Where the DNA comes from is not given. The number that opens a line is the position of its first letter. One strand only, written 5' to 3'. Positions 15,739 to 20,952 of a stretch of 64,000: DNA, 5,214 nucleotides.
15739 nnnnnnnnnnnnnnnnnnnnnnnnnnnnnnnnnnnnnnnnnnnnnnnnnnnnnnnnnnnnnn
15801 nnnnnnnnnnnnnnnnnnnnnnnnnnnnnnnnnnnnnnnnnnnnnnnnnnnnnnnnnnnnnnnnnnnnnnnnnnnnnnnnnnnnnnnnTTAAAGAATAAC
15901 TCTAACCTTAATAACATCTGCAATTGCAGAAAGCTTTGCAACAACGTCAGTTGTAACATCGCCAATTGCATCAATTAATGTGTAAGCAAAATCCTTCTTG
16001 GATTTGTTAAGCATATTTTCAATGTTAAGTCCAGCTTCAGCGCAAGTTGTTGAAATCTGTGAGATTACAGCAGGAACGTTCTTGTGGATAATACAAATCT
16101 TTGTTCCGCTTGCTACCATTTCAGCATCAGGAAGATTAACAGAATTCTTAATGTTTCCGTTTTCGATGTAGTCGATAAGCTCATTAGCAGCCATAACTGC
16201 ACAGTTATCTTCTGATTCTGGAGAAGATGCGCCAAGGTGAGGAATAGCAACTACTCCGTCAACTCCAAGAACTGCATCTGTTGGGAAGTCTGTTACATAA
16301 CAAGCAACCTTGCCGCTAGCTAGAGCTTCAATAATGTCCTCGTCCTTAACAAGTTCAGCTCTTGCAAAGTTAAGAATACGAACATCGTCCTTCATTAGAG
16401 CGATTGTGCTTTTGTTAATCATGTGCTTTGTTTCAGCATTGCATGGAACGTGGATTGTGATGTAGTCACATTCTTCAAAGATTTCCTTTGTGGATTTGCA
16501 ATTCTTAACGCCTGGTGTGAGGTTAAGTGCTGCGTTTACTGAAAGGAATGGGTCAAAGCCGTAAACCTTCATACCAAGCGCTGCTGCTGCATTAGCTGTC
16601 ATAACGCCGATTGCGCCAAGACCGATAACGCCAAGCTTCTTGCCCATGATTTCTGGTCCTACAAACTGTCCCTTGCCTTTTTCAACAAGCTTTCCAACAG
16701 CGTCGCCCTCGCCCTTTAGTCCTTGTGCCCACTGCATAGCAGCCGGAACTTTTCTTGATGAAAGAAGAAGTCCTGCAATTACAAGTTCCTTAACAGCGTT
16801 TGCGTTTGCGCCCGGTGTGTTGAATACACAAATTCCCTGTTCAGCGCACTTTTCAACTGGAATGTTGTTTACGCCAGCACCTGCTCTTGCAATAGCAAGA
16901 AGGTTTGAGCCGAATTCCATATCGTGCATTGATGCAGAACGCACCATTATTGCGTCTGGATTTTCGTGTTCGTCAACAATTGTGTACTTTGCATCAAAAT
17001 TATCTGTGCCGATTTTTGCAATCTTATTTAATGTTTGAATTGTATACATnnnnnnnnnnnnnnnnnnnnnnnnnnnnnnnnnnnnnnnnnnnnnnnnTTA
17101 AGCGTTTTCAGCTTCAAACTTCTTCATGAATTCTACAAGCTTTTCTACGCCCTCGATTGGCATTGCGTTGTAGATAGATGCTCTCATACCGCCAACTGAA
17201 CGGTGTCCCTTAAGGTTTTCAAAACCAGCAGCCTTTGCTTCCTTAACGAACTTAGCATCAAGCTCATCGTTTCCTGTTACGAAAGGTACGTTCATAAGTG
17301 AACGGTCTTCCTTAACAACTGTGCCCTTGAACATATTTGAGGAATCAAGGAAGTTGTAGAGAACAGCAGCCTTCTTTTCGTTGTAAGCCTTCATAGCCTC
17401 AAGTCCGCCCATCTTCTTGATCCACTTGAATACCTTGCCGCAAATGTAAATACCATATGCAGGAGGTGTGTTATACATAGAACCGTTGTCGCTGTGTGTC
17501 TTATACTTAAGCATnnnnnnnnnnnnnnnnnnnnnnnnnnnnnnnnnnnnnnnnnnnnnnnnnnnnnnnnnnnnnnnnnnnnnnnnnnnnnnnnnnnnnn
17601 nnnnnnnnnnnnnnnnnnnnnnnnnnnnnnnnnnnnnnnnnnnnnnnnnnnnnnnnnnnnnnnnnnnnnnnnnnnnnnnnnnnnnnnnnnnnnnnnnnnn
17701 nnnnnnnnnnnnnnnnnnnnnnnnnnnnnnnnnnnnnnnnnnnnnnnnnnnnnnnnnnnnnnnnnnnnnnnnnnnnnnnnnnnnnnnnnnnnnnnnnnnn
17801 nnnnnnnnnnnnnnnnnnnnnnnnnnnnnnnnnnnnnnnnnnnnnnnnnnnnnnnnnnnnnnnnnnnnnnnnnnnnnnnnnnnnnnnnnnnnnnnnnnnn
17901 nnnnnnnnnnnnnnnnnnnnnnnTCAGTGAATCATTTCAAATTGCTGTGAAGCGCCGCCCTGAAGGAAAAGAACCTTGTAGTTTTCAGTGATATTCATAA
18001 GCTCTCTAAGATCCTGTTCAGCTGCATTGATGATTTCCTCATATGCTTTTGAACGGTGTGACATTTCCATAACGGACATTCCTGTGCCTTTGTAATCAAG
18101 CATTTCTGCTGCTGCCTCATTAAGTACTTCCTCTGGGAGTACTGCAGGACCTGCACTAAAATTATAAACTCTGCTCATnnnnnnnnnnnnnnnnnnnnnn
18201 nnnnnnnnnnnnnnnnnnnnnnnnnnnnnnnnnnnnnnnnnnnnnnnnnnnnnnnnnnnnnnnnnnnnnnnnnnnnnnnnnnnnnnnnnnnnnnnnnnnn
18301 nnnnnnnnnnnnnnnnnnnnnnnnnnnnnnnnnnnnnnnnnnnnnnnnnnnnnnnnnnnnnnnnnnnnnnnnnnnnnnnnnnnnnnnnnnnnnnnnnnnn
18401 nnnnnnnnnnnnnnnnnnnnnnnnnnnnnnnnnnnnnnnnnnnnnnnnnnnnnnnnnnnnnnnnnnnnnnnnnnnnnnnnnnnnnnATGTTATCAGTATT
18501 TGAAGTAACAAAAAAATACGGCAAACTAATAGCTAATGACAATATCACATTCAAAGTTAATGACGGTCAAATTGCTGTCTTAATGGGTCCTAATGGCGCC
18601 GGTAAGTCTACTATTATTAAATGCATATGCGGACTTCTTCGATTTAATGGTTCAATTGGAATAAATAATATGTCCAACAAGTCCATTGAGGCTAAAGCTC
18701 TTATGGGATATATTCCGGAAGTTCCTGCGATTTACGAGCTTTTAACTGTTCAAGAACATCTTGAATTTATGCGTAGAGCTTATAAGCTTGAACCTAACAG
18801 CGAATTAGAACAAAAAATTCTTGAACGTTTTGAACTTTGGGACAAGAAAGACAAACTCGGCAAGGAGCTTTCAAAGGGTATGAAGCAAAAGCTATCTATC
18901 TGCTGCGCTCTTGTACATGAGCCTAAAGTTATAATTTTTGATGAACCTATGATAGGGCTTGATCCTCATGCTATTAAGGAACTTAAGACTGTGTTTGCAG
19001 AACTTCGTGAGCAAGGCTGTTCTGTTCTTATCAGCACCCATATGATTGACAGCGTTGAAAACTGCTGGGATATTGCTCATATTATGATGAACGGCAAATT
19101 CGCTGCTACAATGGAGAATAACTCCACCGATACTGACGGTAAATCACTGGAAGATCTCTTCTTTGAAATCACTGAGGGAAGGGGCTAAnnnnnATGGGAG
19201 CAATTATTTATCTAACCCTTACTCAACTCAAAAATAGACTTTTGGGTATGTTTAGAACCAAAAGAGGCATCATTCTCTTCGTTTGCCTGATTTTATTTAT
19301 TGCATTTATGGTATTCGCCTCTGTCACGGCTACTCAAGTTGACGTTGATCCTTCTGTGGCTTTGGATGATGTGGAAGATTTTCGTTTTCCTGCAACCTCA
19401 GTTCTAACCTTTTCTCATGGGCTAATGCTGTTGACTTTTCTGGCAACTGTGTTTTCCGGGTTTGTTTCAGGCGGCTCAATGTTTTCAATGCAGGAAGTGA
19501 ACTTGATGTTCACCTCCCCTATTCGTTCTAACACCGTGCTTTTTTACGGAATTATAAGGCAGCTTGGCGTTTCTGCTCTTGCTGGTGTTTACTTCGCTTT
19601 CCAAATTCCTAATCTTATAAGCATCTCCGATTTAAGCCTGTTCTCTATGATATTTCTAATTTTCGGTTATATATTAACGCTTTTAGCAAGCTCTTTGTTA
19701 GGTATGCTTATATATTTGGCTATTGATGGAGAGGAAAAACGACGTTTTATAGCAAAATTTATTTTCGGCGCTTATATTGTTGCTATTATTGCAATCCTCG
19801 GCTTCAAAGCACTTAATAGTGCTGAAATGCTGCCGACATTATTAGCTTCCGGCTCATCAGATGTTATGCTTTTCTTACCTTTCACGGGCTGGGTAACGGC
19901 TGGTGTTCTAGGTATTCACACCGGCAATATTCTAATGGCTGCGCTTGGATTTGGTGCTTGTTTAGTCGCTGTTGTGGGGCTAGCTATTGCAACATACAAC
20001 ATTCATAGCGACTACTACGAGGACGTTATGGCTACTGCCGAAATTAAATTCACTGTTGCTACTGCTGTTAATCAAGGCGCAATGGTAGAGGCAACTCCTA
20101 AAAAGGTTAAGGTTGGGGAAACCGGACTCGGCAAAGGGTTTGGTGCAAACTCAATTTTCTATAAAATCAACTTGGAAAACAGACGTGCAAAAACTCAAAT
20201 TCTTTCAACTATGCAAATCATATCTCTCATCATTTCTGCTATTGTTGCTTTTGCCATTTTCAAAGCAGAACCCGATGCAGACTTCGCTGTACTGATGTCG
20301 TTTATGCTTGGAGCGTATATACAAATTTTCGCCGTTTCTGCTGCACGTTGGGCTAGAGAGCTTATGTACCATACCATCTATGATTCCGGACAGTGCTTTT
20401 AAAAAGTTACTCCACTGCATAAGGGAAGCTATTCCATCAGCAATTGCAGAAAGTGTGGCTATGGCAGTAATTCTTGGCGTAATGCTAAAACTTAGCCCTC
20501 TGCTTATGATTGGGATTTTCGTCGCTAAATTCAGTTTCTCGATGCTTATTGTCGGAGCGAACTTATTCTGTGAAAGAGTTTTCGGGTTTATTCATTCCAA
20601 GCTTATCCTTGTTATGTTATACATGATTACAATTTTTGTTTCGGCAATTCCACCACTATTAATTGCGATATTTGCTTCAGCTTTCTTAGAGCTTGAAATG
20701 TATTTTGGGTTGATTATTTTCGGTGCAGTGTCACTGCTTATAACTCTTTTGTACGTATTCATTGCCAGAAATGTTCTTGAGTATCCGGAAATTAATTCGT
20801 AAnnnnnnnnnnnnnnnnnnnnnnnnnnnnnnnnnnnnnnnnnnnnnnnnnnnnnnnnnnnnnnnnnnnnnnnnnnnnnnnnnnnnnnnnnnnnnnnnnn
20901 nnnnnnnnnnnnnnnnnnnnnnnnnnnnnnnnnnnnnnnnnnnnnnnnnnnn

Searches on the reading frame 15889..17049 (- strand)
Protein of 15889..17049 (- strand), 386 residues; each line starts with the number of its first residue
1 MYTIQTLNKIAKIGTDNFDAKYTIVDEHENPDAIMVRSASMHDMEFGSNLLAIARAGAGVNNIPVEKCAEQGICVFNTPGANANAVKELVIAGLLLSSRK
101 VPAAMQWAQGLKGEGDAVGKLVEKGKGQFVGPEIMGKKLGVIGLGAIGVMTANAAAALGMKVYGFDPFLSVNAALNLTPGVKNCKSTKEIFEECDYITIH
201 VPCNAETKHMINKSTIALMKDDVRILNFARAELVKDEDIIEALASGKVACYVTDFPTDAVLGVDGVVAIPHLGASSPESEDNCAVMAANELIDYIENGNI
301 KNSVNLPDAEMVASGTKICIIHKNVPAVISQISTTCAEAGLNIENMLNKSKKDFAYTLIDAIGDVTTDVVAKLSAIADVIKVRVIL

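Call 24: search_protein_families(library=pfam, proteins=[window:15889-17049:-])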
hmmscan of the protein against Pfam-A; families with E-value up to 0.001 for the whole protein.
window:15889-17049:- (386 aa): 5 families
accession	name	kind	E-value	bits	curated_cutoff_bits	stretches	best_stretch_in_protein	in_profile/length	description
PF02826.25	2-Hacid_dh_C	-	3.8e-36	124.6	25.1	1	117-273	23-178/178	D-isomer specific 2-hydroxyacid dehydrogenase, NAD binding domain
PF00389.36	2-Hacid_dh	-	1.4e-17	64.1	24.6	1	20-305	29-134/134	D-isomer specific 2-hydroxyacid dehydrogenase, catalytic domain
PF03446.21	NAD_binding_2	-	6.7e-07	29.9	21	1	138-243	1-107/161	NAD binding domain of 6-phosphogluconate dehydrogenase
PF22629.2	ACT_AHAS_ss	-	0.0002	21.9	27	1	320-381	3-67/67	AHAS small subunit-like ACT domain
PF22660.2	RS_preATP-grasp-like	-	0.0008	20.2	27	0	137-201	2-70/98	Ribonucleotide synthetase preATP-grasp domain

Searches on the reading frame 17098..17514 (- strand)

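Call 24: search_protein_families(library=pfam, proteins=[window:17098-17514:-])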
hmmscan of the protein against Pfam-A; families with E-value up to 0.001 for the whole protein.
window:17098-17514:- (138 aa): 1 family
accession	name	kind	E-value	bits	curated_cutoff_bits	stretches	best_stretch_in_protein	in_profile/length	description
PF00266.25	Aminotran_5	-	3.6e-14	53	21.5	1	3-126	237-371/371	Aminotransferase class-V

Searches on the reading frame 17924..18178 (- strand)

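Call 24: search_protein_families(library=pfam, proteins=[window:17924-18178:-])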
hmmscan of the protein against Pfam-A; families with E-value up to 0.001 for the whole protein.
window:17924-18178:- (84 aa): 1 family
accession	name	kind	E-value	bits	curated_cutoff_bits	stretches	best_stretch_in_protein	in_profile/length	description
PF00266.25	Aminotran_5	-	1.9e-12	47.3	21.5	1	4-83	1-77/371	Aminotransferase class-V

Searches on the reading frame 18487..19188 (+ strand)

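Call 24: search_protein_families(library=pfam, proteins=[window:18487-19188:+])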
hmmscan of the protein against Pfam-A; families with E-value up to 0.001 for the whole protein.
window:18487-19188:+ (233 aa): 6 families
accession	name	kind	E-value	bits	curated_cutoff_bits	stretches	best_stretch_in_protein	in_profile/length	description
PF00005.33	ABC_tran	-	1.2e-27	97.6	25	1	18-155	2-136/137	ABC transporter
PF13304.12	AAA_21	-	4.3e-15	57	27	2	127-185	237-298/304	AAA domain, putative AbiEii toxin, Type IV TA system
PF13476.12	AAA_23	-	3.2e-07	31.6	27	1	17-87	12-79/201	AAA domain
PF02463.25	SMC_N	-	2.1e-05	24.5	40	0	17-200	15-212/220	RecF/RecN/SMC N terminal domain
PF13555.12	AAA_29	-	7.1e-05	22.9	27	1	21-64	16-59/61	P-loop containing region of AAA domain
PF13514.12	AAA_27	-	8.1e-05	22.7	22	1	9-51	9-50/206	AAA domain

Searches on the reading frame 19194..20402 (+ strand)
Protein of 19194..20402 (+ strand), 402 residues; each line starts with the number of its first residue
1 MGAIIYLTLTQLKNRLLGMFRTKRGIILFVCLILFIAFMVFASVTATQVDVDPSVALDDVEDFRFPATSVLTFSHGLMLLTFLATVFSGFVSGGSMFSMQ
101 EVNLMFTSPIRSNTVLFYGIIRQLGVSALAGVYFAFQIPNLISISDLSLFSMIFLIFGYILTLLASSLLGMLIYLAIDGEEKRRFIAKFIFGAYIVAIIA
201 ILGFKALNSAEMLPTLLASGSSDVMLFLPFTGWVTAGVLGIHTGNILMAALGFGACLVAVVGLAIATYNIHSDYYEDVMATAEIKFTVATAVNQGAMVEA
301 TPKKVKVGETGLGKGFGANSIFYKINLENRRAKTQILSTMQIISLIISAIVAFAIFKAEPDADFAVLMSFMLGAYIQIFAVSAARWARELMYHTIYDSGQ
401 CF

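Call 24: search_protein_families(library=pfam, proteins=[window:19194-20402:+])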
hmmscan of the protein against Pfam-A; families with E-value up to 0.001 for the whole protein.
window:19194-20402:+ (402 aa): 1 family
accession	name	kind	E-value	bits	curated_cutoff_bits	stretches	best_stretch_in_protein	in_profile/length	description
PF16962.11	ABC_export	-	3.9e-69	234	29.7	1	1-396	1-395/531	Putative ABC exporter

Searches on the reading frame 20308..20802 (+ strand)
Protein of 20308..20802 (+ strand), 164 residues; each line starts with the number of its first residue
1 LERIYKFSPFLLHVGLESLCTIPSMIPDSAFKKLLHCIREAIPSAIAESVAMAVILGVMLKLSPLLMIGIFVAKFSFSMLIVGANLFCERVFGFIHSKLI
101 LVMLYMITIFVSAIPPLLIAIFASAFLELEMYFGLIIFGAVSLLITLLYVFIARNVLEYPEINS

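Call 24: search_protein_families(library=pfam, proteins=[window:20308-20802:+])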
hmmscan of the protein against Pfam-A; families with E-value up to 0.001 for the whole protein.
window:20308-20802:+ (164 aa): 1 family
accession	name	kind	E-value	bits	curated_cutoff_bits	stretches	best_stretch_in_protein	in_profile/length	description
PF16962.11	ABC_export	-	4.9e-20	72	29.7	1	25-158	396-528/531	Putative ABC exporter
